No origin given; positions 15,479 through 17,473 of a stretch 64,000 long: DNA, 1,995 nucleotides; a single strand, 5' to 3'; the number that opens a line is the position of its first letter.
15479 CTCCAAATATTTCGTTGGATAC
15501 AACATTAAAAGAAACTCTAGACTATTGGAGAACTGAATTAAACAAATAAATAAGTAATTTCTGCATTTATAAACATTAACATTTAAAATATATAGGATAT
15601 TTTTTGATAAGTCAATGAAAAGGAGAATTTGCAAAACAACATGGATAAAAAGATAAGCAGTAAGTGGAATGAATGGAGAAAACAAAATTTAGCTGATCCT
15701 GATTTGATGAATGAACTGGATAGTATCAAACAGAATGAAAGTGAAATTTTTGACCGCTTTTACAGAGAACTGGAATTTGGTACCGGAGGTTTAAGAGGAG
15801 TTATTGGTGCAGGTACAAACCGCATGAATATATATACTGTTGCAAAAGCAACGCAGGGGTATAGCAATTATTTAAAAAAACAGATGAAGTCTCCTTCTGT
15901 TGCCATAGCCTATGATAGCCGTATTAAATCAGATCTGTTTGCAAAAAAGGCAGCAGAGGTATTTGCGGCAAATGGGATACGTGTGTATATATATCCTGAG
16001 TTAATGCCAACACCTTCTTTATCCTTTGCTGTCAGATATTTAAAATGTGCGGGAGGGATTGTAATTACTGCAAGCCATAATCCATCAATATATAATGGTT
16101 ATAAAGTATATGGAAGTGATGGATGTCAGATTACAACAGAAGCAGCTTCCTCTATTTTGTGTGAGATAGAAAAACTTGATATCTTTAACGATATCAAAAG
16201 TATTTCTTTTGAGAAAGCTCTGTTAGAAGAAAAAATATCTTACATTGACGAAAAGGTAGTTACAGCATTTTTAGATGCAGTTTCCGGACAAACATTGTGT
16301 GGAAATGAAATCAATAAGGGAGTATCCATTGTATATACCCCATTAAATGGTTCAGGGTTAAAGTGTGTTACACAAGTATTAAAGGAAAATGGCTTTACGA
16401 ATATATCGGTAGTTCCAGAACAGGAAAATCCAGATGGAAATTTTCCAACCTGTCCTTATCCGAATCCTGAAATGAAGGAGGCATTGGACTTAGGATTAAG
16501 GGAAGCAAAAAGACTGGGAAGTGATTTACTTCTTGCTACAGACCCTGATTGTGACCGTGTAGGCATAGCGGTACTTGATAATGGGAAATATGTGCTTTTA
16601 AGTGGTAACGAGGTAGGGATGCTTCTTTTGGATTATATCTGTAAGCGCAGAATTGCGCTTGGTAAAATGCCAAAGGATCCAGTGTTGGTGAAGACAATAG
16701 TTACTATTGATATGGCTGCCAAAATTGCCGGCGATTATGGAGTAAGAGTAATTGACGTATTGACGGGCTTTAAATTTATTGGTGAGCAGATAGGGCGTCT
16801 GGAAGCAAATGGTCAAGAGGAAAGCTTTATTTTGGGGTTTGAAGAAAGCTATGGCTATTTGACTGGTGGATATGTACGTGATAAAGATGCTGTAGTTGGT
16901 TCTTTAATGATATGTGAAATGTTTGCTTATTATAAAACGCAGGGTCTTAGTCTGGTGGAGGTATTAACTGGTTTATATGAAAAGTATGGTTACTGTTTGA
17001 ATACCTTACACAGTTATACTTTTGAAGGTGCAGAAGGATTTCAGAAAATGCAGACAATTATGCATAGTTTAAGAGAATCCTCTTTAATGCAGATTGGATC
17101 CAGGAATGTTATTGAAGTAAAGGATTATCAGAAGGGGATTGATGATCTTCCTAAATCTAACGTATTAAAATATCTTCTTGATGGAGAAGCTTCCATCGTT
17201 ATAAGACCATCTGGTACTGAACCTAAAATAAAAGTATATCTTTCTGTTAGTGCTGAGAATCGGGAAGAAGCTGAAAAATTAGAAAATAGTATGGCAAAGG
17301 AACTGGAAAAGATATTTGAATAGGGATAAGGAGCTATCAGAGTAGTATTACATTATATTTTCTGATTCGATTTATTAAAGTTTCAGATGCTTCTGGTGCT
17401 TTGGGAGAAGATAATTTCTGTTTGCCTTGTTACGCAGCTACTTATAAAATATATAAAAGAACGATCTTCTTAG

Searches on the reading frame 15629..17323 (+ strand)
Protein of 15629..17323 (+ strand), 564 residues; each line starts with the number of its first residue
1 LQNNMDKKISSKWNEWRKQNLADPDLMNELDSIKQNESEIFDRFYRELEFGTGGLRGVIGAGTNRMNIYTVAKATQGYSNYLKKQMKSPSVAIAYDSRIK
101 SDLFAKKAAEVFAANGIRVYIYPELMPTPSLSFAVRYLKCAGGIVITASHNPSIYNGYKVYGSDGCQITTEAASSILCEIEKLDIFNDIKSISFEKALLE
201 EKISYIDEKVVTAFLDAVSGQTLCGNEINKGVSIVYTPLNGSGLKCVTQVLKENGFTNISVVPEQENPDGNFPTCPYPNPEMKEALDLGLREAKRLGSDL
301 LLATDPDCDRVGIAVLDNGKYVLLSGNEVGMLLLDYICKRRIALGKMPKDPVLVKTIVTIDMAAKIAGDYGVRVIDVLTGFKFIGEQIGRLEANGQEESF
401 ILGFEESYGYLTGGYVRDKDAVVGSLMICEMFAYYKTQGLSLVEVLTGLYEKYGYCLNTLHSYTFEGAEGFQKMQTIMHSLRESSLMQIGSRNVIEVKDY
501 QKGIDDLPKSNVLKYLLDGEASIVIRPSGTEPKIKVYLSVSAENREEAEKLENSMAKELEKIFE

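Call 16: search_protein_families(library=pfam, proteins=[window:15629-17323:+])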
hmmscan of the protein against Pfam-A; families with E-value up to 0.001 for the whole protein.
window:15629-17323:+ (564 aa): 4 families
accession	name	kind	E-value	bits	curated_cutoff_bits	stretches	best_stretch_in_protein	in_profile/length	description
PF02878.22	PGM_PMM_I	-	5.6e-43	146.4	22.5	1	49-182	3-133/138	Phosphoglucomutase/phosphomannomutase, alpha/beta/alpha domain I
PF02879.22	PGM_PMM_II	-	4.5e-22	79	29.3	1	216-317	5-100/103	Phosphoglucomutase/phosphomannomutase, alpha/beta/alpha domain II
PF02880.22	PGM_PMM_III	-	1.8e-17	63.9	20.7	1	326-453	2-115/115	Phosphoglucomutase/phosphomannomutase, alpha/beta/alpha domain III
PF00408.26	PGM_PMM_IV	-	3e-06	27.6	23.1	1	517-556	29-66/68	Phosphoglucomutase/phosphomannomutase, C-terminal domain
